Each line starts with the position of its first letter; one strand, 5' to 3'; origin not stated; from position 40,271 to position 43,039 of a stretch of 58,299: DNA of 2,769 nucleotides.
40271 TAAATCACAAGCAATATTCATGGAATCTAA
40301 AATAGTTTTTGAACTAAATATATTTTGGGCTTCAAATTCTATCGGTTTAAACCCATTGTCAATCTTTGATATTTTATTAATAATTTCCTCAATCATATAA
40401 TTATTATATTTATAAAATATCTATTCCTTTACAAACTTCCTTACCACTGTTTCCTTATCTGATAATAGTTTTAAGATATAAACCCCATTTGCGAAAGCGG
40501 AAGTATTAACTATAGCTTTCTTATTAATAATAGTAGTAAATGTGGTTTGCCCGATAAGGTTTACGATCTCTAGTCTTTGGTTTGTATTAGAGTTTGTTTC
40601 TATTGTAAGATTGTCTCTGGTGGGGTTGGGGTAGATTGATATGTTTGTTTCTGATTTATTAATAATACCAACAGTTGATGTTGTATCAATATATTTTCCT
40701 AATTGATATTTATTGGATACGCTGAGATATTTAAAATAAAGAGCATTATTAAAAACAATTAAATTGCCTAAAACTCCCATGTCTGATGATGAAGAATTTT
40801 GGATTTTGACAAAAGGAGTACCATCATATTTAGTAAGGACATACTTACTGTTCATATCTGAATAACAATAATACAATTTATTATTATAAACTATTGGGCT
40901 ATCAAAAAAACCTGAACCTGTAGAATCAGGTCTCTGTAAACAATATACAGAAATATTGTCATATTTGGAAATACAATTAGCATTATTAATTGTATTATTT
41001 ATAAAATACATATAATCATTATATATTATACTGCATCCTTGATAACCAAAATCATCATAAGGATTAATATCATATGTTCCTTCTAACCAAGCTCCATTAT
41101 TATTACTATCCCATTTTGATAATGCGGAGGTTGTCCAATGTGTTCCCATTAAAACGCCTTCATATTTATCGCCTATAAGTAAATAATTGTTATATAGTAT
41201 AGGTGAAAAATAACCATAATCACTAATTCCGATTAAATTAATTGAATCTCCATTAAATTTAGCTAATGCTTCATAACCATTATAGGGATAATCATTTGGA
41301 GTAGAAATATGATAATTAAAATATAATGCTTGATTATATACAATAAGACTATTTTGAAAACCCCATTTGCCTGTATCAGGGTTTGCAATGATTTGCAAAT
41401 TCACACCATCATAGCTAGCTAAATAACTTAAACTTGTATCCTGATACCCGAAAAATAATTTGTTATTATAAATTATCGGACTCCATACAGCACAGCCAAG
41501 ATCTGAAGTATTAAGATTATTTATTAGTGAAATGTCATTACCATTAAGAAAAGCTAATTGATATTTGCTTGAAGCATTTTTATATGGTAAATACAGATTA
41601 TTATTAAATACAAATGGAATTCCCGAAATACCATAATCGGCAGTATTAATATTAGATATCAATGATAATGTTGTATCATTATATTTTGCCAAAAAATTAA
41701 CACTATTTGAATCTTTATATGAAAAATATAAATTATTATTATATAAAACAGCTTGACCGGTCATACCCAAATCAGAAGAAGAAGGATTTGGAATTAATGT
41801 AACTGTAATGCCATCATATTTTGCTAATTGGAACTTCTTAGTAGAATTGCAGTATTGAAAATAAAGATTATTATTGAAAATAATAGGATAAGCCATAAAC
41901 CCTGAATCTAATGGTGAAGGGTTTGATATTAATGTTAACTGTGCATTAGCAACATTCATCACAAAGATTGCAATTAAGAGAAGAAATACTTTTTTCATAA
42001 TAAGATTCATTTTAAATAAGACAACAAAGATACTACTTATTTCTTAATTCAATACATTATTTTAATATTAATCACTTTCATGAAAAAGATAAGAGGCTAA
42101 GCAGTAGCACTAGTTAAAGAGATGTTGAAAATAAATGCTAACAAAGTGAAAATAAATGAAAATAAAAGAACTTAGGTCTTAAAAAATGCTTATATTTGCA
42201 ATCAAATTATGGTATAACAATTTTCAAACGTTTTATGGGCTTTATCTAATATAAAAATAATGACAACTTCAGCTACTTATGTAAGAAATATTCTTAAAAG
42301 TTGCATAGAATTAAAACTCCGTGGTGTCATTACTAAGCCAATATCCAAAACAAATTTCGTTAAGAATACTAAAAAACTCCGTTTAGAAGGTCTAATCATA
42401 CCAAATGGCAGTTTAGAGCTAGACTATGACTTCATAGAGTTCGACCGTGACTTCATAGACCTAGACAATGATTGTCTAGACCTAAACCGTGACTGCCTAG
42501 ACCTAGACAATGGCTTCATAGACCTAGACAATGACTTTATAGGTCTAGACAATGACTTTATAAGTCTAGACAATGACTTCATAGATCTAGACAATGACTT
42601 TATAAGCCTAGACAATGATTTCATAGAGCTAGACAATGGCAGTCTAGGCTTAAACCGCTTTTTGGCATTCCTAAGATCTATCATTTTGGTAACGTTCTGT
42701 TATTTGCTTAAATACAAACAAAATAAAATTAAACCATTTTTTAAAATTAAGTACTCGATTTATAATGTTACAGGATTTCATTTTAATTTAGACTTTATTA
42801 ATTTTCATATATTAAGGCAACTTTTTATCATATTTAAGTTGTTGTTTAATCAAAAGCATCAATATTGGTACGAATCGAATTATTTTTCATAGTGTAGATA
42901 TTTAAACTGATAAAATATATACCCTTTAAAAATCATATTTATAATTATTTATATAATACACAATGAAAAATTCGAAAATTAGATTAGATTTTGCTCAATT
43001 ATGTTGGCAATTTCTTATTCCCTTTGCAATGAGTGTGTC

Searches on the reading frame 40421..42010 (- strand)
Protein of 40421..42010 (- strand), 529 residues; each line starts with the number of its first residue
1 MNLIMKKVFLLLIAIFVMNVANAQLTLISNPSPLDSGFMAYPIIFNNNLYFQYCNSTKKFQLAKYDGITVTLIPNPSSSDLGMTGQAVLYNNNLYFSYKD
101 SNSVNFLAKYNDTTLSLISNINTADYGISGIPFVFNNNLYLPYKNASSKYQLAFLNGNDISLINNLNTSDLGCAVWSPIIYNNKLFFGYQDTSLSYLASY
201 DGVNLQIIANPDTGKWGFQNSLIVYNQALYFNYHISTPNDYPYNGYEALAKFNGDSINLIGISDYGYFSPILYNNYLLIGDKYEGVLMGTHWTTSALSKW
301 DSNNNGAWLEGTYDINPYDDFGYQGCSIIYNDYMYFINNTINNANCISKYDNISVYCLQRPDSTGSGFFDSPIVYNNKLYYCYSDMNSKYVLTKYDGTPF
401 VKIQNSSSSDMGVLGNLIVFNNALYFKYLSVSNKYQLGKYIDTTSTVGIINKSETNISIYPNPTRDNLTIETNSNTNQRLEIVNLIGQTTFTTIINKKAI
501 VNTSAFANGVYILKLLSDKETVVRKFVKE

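Call 19: search_protein_families(library=pfam, proteins=[window:40421-42010:-], max_evalue=0.01)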
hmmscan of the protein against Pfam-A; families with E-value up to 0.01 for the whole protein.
window:40421-42010:- (529 aa): 1 family
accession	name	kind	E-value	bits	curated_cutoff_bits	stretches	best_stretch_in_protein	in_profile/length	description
PF18962.6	Por_Secre_tail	-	4.5e-12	46.5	27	1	459-527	1-74/75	Secretion system C-terminal sorting domain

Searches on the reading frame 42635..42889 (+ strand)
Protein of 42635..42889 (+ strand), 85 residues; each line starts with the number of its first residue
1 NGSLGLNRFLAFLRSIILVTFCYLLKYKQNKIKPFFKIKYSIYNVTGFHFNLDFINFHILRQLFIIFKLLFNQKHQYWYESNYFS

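Call 69: search_protein_representatives(alignment_id=A6)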
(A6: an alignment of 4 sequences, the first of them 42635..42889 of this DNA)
Query: 4 sequences, 84 profile positions. Proteins with E-value up to 0.001 (for the whole library): 16; up to 1e-10: 10; up to 1e-30: 4. The best 16 are listed.
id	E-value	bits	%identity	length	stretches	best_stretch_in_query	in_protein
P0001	3.5e-38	146.1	-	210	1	2-84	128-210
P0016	5.8e-36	139.0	-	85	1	9-84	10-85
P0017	2.8e-35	136.8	-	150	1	8-84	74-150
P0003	8.3e-34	132.1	-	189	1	1-84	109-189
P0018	4.3e-18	81.8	-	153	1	6-83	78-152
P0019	9.5e-17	77.4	-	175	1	13-83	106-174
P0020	4.1e-15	72.2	-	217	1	5-81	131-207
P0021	1.6e-11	60.7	-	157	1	31-84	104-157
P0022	3.1e-11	59.8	-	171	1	11-63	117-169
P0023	3.3e-11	59.7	-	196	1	4-83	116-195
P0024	2.9e-10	56.7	-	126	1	9-63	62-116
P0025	5.8e-10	55.7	-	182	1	36-83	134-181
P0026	2.5e-08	50.5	-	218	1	6-83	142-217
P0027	1.2e-07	48.3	-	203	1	7-84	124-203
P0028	2.1e-06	44.3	-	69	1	39-81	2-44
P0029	5.0e-04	36.7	-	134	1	14-58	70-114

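Call 71: find_encoding_contigs(protein=P0017, flank=5000, max_places=4)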
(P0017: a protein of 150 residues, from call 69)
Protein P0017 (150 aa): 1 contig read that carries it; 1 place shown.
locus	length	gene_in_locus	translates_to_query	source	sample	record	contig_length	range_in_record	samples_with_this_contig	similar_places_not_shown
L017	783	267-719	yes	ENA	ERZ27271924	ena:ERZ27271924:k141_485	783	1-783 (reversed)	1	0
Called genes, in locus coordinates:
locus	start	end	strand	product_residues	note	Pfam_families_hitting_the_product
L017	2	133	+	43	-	?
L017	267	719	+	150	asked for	-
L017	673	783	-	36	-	?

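Call 72: find_encoding_contigs(protein=P0022, flank=5000, max_places=4)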
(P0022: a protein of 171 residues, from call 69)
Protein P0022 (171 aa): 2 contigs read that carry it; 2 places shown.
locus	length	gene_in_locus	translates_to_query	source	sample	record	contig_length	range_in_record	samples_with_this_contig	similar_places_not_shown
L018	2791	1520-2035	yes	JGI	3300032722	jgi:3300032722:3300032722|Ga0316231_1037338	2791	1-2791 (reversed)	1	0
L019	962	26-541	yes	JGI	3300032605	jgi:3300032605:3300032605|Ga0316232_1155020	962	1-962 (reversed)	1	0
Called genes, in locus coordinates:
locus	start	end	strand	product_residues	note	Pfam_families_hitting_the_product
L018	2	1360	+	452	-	?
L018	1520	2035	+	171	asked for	-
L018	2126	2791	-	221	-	?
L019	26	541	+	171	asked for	-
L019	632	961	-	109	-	?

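Call 73: find_encoding_contigs(protein=P0024, flank=5000, max_places=4)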
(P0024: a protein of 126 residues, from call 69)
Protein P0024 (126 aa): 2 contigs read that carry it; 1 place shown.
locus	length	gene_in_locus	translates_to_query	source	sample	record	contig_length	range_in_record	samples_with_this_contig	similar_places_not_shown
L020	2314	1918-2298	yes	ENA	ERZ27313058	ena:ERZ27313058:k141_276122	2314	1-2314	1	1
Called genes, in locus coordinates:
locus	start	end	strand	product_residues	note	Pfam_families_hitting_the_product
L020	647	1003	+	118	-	-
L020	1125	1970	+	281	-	PF01610:DDE_Tnp_ISL3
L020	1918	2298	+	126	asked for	-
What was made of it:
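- L020 has an ISL3 transposase inserted in the head (call 73).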

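Call 79: find_encoding_contigs(protein=P0020, flank=2500, max_places=2)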
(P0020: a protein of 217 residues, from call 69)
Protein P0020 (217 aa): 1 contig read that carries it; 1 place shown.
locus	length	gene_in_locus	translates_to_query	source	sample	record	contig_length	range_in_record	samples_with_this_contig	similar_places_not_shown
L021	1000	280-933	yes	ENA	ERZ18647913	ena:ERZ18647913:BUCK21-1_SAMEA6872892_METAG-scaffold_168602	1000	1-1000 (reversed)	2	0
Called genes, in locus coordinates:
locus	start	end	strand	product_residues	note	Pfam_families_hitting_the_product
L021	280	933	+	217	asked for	-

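Call 80: find_encoding_contigs(protein=P0021, flank=2500, max_places=2)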
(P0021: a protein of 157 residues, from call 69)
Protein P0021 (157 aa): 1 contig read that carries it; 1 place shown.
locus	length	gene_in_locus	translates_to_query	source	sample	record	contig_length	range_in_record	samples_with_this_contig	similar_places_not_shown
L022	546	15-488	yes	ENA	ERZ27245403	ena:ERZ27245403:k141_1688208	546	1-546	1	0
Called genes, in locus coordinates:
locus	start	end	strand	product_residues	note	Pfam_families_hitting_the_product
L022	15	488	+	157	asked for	-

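Call 81: find_encoding_contigs(protein=P0026, flank=2500, max_places=2)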
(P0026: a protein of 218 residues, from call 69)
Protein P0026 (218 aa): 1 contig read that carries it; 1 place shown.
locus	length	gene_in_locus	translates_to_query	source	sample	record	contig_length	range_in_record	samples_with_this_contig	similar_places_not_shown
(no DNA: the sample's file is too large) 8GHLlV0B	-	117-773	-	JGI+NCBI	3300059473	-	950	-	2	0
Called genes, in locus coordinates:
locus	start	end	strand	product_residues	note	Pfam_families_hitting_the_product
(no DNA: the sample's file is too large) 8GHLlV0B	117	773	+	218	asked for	-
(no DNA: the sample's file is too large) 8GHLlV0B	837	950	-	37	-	?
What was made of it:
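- Tried and rejected: Contexts of the more distant family members (P0020, P0021, P0026): the contigs are too short, because assemblies break at the arrays (calls 79-81).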
